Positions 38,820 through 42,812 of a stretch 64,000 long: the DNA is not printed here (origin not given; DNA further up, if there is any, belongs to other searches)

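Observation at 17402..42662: Underlying three-gene unit [855-type][720-type][609-type] reiterated about five times with different lesions in each copy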

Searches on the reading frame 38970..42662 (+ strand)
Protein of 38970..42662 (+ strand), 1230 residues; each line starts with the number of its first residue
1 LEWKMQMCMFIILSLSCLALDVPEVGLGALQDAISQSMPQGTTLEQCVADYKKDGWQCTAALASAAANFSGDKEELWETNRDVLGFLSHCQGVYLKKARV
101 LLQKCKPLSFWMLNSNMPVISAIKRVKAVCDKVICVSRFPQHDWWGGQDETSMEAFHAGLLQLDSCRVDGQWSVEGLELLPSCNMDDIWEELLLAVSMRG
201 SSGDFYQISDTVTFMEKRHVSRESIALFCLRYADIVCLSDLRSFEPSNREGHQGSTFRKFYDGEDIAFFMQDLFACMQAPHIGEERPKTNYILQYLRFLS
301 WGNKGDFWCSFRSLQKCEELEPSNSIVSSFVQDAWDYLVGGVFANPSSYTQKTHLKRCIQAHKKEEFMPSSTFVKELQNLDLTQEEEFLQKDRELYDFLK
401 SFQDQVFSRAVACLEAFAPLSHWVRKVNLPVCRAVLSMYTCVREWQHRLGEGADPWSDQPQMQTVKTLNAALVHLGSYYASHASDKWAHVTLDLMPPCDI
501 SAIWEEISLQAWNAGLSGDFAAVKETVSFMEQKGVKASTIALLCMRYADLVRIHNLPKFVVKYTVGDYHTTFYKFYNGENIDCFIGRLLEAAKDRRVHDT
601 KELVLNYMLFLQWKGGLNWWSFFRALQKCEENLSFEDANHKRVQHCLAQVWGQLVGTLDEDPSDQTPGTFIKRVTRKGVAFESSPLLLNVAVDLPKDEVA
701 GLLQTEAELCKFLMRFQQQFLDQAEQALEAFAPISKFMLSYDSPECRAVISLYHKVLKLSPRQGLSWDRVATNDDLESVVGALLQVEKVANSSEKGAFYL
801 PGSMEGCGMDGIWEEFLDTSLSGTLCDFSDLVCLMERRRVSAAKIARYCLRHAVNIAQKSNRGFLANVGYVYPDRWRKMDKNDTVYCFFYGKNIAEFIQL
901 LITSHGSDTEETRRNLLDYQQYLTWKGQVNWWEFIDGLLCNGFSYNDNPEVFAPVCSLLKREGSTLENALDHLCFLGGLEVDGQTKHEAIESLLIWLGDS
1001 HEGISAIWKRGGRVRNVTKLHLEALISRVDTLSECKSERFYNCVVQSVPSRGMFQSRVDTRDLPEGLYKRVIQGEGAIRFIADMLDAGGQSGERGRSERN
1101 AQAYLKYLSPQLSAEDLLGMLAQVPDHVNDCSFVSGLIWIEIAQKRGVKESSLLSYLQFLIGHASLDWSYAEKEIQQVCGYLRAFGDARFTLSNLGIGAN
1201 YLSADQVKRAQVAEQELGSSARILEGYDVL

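Call 6: search_protein_families(library=pfam, proteins=[window:38970-42662:+], max_evalue=0.01)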
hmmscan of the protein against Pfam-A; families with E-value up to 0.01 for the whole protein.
window:38970-42662:+ (1230 aa): 0 families

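Call 71: search_protein_families(library=pfam, proteins=[window:38970-42662:+], max_evalue=10)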
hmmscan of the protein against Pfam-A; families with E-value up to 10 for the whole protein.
window:38970-42662:+ (1230 aa): 1 family
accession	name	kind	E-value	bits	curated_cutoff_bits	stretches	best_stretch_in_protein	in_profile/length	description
PF14493.12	HTH_40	-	0.091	13.5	27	1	1140-1189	16-68/89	Helix-turn-helix domain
